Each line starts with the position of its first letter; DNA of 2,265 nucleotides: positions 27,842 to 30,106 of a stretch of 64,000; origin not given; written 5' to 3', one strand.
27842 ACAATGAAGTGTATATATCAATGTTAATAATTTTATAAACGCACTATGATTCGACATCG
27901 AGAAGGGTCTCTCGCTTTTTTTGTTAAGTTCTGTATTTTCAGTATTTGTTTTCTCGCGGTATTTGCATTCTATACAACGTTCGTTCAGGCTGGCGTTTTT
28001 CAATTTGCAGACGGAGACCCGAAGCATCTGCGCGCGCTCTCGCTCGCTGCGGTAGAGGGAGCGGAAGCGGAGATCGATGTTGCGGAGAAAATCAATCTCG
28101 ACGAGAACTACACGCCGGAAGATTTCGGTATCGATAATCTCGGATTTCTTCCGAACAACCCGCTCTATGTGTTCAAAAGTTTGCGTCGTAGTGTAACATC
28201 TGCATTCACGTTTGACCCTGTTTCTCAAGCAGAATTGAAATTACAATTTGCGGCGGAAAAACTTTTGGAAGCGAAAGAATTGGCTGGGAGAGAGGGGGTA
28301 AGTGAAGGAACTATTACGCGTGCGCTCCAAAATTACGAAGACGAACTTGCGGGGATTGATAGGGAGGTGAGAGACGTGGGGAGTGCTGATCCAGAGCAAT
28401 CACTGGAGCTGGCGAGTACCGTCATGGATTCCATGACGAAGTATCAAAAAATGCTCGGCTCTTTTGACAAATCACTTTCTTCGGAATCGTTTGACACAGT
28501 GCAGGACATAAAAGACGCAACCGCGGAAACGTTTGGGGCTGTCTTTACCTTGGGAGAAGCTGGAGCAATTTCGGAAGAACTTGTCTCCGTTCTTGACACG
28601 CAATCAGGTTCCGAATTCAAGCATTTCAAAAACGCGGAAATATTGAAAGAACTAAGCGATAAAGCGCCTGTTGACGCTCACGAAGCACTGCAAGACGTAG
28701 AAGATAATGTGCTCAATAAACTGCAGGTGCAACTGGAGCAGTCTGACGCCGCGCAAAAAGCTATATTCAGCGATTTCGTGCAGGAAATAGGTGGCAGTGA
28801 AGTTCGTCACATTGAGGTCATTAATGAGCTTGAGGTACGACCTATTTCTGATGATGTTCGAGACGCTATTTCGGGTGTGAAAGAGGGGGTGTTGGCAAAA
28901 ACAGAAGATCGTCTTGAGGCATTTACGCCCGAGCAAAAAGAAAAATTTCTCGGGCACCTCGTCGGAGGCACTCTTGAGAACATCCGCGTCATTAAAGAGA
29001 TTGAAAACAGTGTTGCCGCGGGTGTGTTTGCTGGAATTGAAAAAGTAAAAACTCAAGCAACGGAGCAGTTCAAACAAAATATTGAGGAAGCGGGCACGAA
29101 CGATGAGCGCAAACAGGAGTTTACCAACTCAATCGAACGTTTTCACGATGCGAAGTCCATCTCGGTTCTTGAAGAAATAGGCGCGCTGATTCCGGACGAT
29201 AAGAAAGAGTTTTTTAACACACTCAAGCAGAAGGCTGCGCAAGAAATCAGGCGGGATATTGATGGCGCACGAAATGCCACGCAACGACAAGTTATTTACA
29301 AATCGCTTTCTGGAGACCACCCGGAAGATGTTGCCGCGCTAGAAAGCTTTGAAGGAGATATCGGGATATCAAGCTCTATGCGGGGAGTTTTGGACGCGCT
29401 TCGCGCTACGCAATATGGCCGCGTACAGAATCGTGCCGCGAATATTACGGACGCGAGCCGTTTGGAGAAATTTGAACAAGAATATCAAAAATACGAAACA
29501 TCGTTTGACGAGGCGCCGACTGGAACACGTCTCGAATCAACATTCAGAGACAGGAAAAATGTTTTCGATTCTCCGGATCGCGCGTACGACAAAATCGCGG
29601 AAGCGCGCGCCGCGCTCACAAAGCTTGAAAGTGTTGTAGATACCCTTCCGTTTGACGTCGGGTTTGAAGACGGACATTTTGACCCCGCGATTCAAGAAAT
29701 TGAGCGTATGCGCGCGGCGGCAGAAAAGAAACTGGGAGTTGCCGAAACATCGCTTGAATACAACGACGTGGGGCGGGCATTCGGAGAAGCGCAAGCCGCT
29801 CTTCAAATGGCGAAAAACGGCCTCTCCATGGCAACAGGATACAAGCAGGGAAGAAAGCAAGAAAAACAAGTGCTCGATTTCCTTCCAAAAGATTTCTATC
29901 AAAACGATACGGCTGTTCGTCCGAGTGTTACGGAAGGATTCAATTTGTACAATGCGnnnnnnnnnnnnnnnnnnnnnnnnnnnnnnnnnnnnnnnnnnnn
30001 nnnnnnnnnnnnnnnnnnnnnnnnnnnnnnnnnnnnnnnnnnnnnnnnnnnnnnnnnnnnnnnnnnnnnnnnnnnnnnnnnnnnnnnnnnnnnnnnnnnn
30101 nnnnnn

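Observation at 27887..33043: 1718-aa modular cysteine-rich surface protein with ancient internal duplications, Asp-rich Ca-binding-like loops and six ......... repeats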

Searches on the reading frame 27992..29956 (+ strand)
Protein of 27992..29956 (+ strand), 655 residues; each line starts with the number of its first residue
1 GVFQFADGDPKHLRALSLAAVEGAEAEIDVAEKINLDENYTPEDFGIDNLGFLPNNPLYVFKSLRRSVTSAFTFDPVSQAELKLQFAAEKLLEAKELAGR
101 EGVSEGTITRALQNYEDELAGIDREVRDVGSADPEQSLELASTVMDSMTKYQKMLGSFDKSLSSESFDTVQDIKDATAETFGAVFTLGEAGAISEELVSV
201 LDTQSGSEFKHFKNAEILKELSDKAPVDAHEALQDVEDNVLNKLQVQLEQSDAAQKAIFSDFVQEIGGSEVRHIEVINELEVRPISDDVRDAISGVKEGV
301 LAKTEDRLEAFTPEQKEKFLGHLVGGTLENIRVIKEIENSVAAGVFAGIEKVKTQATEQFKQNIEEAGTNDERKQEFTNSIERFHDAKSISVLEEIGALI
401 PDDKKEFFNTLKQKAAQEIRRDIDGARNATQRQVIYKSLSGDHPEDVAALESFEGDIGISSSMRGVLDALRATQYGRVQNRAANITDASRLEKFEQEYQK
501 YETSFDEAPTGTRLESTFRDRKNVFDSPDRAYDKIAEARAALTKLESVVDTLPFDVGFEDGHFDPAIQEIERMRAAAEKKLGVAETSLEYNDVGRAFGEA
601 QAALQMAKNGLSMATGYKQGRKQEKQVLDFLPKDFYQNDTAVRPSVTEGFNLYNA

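Call 16: search_protein_families(library=pfam, max_evalue=10, proteins=[window:27992-29956:+])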
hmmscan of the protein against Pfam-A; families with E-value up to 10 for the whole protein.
window:27992-29956:+ (655 aa): 4 families
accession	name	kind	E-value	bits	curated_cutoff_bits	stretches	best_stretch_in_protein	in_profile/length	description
PF18915.5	DUF5667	-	2.8e-10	40.9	27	1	52-127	2-75/99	Domain of unknown function (DUF5667)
PF13384.12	HTH_23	-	0.19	12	24.6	1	91-119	17-46/50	Homeodomain-like domain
PF09537.16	DUF2383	-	4.2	8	30.8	0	333-383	23-73/111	Domain of unknown function (DUF2383)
PF16717.10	RAC_head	-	4.3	8.7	27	0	349-391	50-92/98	Ribosome-associated complex head domain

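Call 65: predict_structure(alignment_id=A3)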
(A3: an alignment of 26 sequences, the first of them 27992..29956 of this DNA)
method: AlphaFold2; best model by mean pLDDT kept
length: 655 residues; sequences in the alignment: 26
mean_pLDDT: 87.2   pTM: 0.87
mean pLDDT of the five models: 87.2, 85.6, 85.5, 85.2, 84.8
residues with pLDDT >= 90: 387; 70-90: 221; 50-70: 25; < 50: 22
segments of 3 or more residues with pLDDT < 50: 635-655
pLDDT, mean of each block of 10 residues (from residue 1): 66 83 85 89 88 90 90 89 95 94 92 95 89 83 95 93 92 95 91 92 90 95 89 92 92 89 92 95 91 92 92 93 91 92 83 91 85 86 92 85 79 91 90 93 92 77 86 93 91 93 87 89 91 96 94 81 85 93 93 92 94 88 62 46 29 34
secondary structure, 60 per line:
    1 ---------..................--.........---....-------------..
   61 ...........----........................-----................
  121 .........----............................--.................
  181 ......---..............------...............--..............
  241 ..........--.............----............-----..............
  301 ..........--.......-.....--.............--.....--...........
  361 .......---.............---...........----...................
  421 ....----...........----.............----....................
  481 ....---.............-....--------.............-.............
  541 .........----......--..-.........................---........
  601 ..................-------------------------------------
elements in order: H10-27 H30-38 H42-45 H59-71 H76-99 H105-129 H134-161 H164-186 H190-203 H210-224 H227-250 H253-265 H270-281 H287-310 H313-319 H321-325 H328-340 H343-347 H350-367 H371-383 H387-397 H402-424 H429-439 H444-456 H461-484 H488-500 H502-505 H514-526 H528-549 H554-557 H565-589 H593-618

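Call 69: search_solved_structures(query=A3, max_evalue=1, show_alignments=0)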
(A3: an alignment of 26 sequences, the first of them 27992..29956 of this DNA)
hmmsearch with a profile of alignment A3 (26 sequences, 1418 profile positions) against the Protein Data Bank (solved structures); distinct sequences matched with E-value up to 1: 7.
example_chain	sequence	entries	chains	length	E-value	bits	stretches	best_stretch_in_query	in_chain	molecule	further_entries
9vsf_A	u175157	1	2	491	1.6e-05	26.2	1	1142-1251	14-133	Beta-1,3-glucanase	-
6hiv_BK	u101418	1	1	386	0.0096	16.9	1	1282-1328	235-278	mL77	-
4u3h_A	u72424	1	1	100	0.058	14.3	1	1147-1231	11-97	FN3con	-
3mpc_A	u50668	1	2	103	0.23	12.3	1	1149-1226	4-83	Fn3-like protein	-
5j7k_A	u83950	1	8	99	0.25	12.2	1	1150-1228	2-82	FN3con-a-lys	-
1k85_A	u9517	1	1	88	0.32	11.9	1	1149-1233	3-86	CHITINASE A1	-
5g56_A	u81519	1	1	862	0.55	11.1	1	1144-1233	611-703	CARBOHYDRATE BINDING FAMILY 6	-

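Call 84: find_related_loci(query=A3, collection=genome_contigs, flank=3000)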
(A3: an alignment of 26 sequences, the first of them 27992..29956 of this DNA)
Query A3 (655 aa) in genome_contigs; peptide patterns used: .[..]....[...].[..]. (x = any residue, [..] = any of these).
137 stretches matched a pattern; 97 encode a relative of the query (tblastn E <= 1e-3); the best 80 are kept; 80 distinct loci.
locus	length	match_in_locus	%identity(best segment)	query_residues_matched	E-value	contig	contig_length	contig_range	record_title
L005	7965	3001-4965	68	1-655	0e+0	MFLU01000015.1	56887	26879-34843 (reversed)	MAG: Candidatus Kaiserbacteria bacterium RIFCSPLOWO2_01_FULL_50_24 rifcsplowo2_01_scaffold_503, whole genome shotgun seq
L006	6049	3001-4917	45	3-637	0e+0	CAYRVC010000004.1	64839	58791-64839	MAG TPA_asm: uncultured Candidatus Saccharibacteria bacterium isolate binchicken_co227_921 genome assembly, contig: NODE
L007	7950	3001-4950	47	4-654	2e-179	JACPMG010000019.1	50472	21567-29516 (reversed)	MAG: Candidatus Sungiibacteriota bacterium isolate NC_groundwater_543_Ag_S-0.1um_48_11 S35_SO-1_scaffold_186324, whole g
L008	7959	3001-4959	46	1-654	0e+0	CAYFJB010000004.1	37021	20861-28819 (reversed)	MAG TPA_asm: uncultured Candidatus Saccharibacteria bacterium isolate ERP013524_co1_131 genome assembly, contig: NODE_17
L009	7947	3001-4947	44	2-654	4e-168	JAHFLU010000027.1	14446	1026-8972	MAG: bacterium isolate nzgw440 NODE_2670_length_14447_cov_4.956303, whole genome shotgun sequence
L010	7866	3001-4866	44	2-623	1e-165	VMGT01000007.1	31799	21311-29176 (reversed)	MAG: Parcubacteria group bacterium Greene1014_15 Greene101415_scaffold_1020, whole genome shotgun sequence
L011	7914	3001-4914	46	1-641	7e-179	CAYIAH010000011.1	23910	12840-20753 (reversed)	MAG TPA_asm: uncultured Candidatus Saccharibacteria bacterium isolate ERP119705_co1_1130 genome assembly, contig: NODE_2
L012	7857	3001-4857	44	3-623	6e-160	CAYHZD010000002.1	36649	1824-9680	MAG TPA_asm: uncultured Candidatus Saccharibacteria bacterium isolate ERP119705_co17_17 genome assembly, contig: NODE_11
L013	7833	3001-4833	37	4-622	2e-123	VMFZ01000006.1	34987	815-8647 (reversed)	MAG: Parcubacteria group bacterium Gr01-1014_17 G01um101417_scaffold_343, whole genome shotgun sequence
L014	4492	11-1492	41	133-636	3e-118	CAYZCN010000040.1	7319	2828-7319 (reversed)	MAG TPA_asm: uncultured Candidatus Saccharibacteria bacterium isolate binchicken_co46_16 genome assembly, contig: NODE_2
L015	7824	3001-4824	36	5-622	5e-117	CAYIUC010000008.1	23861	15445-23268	MAG TPA_asm: uncultured Candidatus Saccharibacteria bacterium isolate ERP119705_co7_40 genome assembly, contig: NODE_175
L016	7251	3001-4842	37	4-622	2e-118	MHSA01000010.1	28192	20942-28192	MAG: Candidatus Taylorbacteria bacterium RIFCSPLOWO2_01_FULL_48_100 rifcsplowo2_01_scaffold_2501, whole genome shotgun s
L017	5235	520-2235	34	37-613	5e-96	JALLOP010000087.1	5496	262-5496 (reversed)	Patescibacteria group bacterium AH-259-L07 AH-259-L07_NODE_87, whole genome shotgun sequence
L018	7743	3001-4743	33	31-616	6e-96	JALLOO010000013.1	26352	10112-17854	Patescibacteria group bacterium AH-259-L05 AH-259-L05_NODE_13, whole genome shotgun sequence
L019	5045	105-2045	45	2-652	0e+0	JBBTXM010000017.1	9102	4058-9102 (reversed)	MAG: Patescibacteria group bacterium isolate H51-bin150_1 H51_bin150_1_000000000017, whole genome shotgun sequence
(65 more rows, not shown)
